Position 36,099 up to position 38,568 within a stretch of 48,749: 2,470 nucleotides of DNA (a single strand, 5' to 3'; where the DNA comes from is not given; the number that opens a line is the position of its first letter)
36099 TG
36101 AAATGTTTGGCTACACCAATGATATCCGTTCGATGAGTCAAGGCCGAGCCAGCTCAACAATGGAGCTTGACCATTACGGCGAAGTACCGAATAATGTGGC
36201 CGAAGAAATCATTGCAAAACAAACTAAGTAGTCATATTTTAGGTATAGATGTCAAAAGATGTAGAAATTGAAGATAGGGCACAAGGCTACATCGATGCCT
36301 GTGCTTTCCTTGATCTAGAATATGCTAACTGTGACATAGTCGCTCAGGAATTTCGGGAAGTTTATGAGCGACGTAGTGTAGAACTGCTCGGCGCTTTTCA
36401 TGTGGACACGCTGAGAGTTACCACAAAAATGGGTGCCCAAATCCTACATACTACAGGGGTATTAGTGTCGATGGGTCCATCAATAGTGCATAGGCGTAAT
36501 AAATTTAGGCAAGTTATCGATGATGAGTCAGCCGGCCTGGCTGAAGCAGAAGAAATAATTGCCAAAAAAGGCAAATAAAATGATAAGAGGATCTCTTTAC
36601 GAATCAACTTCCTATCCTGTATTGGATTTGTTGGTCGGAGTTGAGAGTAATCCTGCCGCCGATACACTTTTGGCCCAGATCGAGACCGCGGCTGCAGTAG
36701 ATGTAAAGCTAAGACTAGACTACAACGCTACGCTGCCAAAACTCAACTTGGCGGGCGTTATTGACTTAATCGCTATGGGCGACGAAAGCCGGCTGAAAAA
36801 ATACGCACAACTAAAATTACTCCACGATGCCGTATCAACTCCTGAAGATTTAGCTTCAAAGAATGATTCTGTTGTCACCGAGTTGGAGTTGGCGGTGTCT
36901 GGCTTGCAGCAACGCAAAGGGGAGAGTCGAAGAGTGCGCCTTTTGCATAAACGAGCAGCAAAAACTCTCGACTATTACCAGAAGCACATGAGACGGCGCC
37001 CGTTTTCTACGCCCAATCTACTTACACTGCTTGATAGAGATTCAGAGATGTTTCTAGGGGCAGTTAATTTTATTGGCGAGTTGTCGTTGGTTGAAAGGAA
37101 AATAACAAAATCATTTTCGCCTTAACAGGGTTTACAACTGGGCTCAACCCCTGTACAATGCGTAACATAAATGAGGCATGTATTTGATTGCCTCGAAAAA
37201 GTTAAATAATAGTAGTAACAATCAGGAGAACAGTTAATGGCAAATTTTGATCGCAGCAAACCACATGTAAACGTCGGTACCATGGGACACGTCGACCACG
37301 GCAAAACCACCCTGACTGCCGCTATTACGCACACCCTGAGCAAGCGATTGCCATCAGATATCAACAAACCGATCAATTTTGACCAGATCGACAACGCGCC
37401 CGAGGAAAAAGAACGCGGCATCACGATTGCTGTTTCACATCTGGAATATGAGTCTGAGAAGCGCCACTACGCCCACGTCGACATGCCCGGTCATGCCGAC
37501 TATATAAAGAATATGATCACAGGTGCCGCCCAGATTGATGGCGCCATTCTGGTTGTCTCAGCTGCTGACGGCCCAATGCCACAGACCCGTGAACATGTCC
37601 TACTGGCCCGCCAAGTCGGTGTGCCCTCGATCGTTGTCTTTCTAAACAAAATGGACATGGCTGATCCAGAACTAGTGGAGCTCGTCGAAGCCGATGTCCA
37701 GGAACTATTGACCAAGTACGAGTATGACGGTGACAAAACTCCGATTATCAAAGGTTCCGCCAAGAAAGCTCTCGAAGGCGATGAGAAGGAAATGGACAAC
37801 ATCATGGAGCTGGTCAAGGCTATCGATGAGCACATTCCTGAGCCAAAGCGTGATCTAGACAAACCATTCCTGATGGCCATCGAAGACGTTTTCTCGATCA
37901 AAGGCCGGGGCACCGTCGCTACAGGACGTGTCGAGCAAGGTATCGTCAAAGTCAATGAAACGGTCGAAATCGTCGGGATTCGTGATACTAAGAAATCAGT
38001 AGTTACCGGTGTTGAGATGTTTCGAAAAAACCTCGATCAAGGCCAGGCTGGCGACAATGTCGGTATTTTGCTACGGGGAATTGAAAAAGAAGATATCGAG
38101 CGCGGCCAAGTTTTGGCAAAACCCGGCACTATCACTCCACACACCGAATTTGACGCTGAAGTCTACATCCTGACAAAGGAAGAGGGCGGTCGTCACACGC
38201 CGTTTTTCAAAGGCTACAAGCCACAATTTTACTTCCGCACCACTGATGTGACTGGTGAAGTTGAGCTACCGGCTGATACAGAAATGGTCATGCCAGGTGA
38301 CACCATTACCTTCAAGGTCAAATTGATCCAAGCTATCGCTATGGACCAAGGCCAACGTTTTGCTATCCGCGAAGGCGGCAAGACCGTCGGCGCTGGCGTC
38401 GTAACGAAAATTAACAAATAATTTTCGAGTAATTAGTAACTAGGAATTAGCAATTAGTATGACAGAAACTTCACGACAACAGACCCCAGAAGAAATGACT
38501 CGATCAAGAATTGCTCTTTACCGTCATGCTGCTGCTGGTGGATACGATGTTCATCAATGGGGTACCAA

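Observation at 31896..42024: Core translation operon (rpsL-rpsG-fusA-tuf-rpsJ-rplC) is interrupted at every junction by same-strand orphan ORFs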

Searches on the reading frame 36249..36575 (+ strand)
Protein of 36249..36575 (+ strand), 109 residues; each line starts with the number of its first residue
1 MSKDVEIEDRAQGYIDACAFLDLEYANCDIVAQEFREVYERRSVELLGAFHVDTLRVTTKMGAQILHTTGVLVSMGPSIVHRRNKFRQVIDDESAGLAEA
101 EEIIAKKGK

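Call 6: search_protein_families(library=pfam, max_evalue=1, proteins=[window:36249-36575:+])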
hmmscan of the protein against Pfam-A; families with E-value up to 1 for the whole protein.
window:36249-36575:+ (109 aa): 0 families

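Call 20: list_cluster_members(proteins=[window:36249-36575:+, window:36580-37122:+, window:38459-38740:+, window:38756-39034:+, window:39038-39388:+, window:39959-40333:+, window:40473-40736:+, window:40742-41050:+, window:33023-33391:+, window:32309-32539:+])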
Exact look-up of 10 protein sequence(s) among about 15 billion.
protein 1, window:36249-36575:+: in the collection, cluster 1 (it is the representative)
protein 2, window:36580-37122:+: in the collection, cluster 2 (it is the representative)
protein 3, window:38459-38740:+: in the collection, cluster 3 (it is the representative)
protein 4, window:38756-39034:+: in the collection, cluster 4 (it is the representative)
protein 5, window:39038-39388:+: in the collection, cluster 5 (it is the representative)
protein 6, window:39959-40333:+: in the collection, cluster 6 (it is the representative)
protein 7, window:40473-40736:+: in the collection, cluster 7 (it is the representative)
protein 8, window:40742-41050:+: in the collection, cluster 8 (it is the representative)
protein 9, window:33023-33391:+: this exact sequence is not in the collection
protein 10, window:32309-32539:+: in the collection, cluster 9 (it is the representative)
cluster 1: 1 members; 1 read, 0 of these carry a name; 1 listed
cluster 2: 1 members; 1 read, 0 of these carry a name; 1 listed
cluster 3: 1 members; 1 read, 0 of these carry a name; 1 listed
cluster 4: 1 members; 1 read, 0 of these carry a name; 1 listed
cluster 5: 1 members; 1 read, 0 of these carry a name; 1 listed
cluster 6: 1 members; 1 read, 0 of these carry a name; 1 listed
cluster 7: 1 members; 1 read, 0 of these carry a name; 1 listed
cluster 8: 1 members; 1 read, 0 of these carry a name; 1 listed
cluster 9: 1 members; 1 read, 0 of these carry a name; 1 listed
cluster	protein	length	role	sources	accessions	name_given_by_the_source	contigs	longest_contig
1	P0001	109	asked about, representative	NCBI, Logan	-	-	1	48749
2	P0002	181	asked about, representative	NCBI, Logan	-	-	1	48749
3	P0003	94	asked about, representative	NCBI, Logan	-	-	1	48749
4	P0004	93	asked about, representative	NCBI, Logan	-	-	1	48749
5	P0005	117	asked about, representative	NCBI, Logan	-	-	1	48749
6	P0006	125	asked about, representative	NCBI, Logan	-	-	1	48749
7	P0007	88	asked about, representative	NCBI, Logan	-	-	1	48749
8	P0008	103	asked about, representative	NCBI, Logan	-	-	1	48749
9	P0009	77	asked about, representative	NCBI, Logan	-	-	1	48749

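Call 33: search_protein_families(library=phrogs, max_evalue=0.01, proteins=[window:36249-36575:+])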
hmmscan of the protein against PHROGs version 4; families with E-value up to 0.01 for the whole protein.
window:36249-36575:+ (109 aa): 0 families

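Call 55: search_protein_families(library=padloc, max_evalue=0.01, proteins=[window:36249-36575:+])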
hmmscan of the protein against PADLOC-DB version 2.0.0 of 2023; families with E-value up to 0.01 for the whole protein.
window:36249-36575:+ (109 aa): 0 families

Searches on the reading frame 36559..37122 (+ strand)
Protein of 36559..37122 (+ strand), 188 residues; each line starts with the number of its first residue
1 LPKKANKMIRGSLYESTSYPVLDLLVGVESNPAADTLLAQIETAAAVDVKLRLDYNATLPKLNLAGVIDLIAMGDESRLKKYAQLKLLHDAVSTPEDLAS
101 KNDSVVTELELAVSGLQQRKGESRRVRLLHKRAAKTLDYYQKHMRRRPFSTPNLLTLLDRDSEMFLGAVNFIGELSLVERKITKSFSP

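Call 6: search_protein_families(library=pfam, max_evalue=1, proteins=[window:36559-37122:+])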
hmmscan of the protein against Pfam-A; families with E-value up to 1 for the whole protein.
window:36559-37122:+ (188 aa): 2 families
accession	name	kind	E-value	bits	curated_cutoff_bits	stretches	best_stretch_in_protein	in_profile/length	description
PF15669.10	CCDC24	-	0.081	13.3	27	1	100-153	55-111/190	Coiled-coil domain-containing protein 24 family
PF14497.11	GST_C_3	-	0.14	12.8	21.6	0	62-98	60-97/104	Glutathione S-transferase, C-terminal domain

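Call 33: search_protein_families(library=phrogs, max_evalue=0.01, proteins=[window:36559-37122:+])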
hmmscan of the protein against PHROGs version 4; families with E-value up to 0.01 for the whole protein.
window:36559-37122:+ (188 aa): 0 families

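Call 39: find_homologous_proteins(query=window:36580-37122:+, max_evalue=0.01)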
Query window:36580-37122:+ (181 aa): 1 proteins with E <= 0.01 among 263 candidates.
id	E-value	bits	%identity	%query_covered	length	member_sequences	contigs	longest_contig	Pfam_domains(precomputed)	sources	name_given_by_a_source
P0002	2.0e-108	378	100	100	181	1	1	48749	-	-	-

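Call 55: search_protein_families(library=padloc, max_evalue=0.01, proteins=[window:36580-37122:+])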
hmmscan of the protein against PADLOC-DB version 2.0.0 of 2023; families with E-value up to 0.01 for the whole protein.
window:36580-37122:+ (181 aa): 0 families

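Call 56: search_protein_families(library=ncbifam, max_evalue=0.01, proteins=[window:36580-37122:+])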
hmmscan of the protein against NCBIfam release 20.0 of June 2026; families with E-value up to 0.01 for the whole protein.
window:36580-37122:+ (181 aa): 0 families

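Call 96: search_solved_structures(query=window:36580-37122:+, max_evalue=1, show_alignments=1)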
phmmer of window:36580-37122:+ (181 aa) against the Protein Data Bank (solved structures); distinct sequences matched with E-value up to 1: 3.
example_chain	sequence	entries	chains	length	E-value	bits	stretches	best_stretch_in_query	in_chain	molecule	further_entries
1ka5_A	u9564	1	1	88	0.014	19.1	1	8-95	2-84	PHOSPHOCARRIER PROTEIN HPR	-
1qr5_A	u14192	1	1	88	0.024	18.3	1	8-95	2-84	PHOSPHOCARRIER PROTEIN HPR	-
1txe_A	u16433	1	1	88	0.057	17.1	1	8-95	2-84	Phosphocarrier protein HPr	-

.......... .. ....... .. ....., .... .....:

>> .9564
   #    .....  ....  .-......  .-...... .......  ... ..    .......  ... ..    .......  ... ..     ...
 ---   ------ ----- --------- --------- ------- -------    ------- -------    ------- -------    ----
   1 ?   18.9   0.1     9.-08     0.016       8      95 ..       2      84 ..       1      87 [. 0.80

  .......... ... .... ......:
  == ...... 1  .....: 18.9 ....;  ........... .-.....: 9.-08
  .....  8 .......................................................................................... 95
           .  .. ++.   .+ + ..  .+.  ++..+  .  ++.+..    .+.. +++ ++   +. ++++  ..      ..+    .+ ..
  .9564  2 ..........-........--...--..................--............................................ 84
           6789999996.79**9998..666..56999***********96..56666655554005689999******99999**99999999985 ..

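Call 102: predict_structure(protein=window:36580-37122:+)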
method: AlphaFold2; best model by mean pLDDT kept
length: 181 residues; sequences in the alignment: 1
mean_pLDDT: 46.4   pTM: 0.40
mean pLDDT of the five models: 46.4, 45.7, 43.7, 37.0, 35.0
residues with pLDDT >= 90: 0; 70-90: 22; 50-70: 43; < 50: 116
segments of 3 or more residues with pLDDT < 50: 1-86, 139-155, 173-181
pLDDT, mean of each block of 10 residues (from residue 1): 26 30 39 37 29 32 36 45 46 59 71 72 72 59 39 50 52 43 37
secondary structure, 60 per line:
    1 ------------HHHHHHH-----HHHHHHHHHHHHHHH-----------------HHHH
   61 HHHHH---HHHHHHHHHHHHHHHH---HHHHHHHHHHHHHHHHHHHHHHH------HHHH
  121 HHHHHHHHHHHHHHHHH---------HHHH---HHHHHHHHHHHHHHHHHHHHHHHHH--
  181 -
elements in order: H13-19 H25-39 H57-65 H69-84 H88-110 H117-137 H147-150 H154-178

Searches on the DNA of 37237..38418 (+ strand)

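Call 83: search_rna_families(sources=[L001, L005, L009, L015, L090, L010, L082], threshold=gathering)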
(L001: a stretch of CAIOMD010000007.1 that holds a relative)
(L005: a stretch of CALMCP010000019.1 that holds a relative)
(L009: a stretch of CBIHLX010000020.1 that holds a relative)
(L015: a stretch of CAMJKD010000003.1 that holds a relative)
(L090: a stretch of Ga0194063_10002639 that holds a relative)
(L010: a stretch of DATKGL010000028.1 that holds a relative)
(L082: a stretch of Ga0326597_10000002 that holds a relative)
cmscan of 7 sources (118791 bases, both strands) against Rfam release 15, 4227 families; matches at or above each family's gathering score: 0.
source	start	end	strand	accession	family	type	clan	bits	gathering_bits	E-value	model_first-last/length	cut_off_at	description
